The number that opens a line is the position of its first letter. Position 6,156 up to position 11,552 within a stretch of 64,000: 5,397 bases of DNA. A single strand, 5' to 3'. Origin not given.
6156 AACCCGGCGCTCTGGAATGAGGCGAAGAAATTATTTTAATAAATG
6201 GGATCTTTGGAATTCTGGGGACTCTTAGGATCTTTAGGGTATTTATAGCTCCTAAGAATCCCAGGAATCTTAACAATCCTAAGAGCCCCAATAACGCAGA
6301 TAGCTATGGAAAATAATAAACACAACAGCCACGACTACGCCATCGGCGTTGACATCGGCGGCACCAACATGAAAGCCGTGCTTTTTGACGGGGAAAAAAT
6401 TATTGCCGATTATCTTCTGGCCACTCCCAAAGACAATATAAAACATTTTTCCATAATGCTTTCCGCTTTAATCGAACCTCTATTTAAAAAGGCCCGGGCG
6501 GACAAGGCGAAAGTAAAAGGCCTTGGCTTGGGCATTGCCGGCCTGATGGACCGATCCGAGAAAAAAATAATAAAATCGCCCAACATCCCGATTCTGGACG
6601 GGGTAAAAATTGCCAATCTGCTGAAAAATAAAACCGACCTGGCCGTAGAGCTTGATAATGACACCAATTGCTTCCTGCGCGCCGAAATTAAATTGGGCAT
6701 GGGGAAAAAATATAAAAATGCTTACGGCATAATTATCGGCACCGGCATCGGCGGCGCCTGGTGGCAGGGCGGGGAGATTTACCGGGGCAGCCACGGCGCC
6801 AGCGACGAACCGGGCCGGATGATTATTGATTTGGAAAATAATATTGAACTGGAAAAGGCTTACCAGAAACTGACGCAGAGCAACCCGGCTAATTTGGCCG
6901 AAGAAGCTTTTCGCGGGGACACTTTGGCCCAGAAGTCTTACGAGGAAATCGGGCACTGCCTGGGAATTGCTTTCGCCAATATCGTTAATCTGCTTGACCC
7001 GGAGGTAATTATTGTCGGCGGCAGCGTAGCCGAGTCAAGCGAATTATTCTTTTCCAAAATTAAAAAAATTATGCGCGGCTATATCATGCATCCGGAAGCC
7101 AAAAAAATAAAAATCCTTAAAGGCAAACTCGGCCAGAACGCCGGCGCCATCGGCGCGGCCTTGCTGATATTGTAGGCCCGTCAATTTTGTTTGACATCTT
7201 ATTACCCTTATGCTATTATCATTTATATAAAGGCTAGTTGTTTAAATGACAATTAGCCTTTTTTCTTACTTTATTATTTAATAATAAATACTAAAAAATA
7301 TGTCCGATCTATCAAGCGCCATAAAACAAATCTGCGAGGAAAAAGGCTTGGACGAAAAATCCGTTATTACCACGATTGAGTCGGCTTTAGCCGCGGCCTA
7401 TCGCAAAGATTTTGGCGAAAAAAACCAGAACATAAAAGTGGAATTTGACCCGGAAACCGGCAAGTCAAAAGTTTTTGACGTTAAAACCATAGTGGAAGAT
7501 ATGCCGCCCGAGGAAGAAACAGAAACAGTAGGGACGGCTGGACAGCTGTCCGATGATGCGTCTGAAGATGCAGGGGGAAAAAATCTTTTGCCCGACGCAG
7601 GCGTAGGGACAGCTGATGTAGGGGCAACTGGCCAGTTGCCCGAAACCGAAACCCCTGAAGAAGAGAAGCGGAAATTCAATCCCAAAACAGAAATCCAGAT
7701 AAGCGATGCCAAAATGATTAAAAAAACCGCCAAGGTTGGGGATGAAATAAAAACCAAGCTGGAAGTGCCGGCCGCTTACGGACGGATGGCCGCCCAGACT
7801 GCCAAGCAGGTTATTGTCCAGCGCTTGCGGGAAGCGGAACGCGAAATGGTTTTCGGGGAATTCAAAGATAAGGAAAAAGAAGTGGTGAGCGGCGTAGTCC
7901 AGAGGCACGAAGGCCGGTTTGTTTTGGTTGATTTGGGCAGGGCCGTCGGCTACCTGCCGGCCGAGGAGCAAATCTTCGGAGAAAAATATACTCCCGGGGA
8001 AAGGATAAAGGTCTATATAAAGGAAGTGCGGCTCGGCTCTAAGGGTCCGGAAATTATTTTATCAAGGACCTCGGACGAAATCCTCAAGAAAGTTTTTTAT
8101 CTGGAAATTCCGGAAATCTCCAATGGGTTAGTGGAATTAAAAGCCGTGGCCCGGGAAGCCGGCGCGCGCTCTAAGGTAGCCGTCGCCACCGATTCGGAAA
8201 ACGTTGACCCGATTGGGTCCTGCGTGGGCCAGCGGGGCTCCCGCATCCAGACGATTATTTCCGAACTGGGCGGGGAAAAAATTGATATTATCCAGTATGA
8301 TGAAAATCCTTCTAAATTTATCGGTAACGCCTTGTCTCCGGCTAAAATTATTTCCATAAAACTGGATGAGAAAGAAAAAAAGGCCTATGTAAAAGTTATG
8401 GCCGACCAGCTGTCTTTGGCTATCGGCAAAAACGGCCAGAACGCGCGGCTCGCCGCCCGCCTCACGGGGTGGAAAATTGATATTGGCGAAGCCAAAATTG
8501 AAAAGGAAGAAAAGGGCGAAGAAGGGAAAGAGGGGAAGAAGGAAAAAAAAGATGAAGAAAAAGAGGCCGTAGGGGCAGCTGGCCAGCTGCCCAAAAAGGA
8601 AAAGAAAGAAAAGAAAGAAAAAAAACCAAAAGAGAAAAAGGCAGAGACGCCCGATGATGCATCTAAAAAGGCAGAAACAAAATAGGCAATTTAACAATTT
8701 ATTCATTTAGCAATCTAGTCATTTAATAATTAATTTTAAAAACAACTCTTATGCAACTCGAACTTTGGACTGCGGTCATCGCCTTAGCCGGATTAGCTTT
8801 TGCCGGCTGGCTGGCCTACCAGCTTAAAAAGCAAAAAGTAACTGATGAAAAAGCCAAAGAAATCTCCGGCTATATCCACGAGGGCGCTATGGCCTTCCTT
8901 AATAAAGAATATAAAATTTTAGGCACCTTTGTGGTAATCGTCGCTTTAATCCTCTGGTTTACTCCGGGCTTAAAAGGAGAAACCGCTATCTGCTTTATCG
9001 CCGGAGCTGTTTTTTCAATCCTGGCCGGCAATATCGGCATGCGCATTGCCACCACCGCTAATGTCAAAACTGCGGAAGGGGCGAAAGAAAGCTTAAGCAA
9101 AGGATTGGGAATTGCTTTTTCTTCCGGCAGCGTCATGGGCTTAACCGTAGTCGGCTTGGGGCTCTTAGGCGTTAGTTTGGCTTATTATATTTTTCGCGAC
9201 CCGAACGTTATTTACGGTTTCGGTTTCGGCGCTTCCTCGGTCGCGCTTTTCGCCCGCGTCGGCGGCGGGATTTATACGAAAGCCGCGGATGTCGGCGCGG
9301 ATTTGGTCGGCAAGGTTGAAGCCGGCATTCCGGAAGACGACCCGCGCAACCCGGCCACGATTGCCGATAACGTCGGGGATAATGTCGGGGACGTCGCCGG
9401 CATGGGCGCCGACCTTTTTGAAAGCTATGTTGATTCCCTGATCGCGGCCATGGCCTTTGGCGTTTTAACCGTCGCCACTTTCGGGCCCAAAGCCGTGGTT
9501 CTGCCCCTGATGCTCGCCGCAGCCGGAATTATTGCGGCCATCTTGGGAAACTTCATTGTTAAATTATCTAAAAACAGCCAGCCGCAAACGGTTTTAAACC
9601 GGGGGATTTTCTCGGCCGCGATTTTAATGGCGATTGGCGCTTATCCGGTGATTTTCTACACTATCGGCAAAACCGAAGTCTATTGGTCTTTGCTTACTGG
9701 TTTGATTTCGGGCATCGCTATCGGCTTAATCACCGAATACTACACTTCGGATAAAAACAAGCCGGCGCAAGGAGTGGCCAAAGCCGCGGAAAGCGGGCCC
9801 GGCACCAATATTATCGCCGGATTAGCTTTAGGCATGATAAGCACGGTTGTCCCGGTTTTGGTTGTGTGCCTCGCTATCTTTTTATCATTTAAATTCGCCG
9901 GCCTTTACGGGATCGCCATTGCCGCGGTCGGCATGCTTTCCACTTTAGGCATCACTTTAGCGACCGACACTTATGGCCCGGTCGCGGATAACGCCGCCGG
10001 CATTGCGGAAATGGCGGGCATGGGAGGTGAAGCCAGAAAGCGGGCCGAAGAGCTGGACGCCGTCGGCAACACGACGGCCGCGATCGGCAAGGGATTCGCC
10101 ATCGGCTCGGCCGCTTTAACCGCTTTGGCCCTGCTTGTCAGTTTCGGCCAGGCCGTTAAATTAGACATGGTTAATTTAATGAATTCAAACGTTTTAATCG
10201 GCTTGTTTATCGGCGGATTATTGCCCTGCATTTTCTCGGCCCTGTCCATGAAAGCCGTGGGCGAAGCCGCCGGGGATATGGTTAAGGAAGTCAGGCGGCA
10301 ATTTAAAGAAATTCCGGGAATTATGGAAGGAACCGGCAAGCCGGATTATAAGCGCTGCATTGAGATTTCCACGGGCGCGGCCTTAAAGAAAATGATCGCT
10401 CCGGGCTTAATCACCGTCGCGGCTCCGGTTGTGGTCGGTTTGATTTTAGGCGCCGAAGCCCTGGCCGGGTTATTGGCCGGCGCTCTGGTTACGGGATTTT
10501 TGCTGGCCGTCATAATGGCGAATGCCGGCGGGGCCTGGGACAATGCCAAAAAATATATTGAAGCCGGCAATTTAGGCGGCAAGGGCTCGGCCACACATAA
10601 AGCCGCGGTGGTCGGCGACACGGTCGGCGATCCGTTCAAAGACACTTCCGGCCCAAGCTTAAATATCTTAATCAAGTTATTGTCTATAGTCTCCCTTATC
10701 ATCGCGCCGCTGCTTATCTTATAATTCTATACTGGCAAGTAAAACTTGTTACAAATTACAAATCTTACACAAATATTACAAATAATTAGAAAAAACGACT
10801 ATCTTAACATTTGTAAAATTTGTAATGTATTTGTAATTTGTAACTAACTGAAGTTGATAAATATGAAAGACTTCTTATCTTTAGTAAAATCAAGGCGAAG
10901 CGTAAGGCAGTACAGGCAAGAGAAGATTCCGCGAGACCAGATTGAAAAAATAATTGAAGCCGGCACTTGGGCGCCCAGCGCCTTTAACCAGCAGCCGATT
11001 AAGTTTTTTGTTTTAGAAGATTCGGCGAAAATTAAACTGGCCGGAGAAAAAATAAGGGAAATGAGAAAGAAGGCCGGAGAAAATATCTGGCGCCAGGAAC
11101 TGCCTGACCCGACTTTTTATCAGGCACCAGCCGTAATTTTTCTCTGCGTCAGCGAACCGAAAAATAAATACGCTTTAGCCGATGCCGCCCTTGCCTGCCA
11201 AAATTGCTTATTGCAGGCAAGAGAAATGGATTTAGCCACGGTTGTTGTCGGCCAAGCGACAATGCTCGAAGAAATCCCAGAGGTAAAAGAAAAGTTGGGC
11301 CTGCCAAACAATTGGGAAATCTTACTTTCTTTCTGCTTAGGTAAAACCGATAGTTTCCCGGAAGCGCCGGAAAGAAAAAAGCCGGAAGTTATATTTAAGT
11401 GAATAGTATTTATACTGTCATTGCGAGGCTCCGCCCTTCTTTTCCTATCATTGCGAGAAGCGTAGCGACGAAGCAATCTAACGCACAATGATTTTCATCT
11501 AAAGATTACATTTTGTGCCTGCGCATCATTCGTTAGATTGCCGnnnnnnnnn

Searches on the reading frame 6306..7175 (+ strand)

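Call 59: search_protein_families(library=pfam, proteins=[window:6306-7175:+])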
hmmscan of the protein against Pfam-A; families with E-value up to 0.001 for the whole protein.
window:6306-7175:+ (289 aa): 2 families
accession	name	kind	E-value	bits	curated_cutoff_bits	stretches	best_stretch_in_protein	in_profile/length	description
PF00480.26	ROK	-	8.1e-46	157.3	22.9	1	13-288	2-291/294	ROK family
PF01869.26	BcrAD_BadFG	-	5.1e-08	33.2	31.5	1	13-87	1-79/271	BadF/BadG/BcrA/BcrD ATPase family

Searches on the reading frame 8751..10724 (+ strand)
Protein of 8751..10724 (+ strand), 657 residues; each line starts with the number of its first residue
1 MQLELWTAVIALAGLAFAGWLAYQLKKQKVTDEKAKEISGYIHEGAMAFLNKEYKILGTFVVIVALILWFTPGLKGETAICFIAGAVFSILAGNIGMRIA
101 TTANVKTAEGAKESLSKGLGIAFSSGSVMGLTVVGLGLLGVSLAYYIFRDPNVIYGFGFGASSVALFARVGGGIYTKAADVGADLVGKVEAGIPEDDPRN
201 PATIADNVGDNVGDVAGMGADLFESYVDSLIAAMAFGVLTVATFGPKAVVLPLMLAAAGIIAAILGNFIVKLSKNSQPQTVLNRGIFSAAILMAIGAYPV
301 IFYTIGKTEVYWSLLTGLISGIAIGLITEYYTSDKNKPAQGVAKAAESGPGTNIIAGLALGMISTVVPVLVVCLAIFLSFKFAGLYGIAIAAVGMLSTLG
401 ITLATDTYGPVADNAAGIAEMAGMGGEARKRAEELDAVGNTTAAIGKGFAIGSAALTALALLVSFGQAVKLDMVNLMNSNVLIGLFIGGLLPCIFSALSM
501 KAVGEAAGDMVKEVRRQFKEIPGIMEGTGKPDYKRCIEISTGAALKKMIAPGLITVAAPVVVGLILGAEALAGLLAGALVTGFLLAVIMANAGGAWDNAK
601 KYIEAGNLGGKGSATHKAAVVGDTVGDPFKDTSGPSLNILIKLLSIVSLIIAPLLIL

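Call 12: search_protein_families(library=pfam, proteins=[window:8751-10724:+])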
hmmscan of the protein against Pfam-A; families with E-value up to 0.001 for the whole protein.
window:8751-10724:+ (657 aa): 1 family
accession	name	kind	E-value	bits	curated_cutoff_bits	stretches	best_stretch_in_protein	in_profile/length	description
PF03030.21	H_PPase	-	3.4e-272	905.3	29.7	1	13-651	2-645/645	Inorganic H+ pyrophosphatase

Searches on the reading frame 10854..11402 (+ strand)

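Call 59: search_protein_families(library=pfam, proteins=[window:10854-11402:+])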
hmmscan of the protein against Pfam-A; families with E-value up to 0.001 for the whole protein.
window:10854-11402:+ (182 aa): 2 families
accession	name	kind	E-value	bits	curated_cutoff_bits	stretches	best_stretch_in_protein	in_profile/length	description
PF00881.29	Nitroreductase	-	1.8e-31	110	23.5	1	11-164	1-167/167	Nitroreductase family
PF14512.11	TM1586_NiRdase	-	1.1e-07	32.2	27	1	28-64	158-193/215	Putative TM nitroreductase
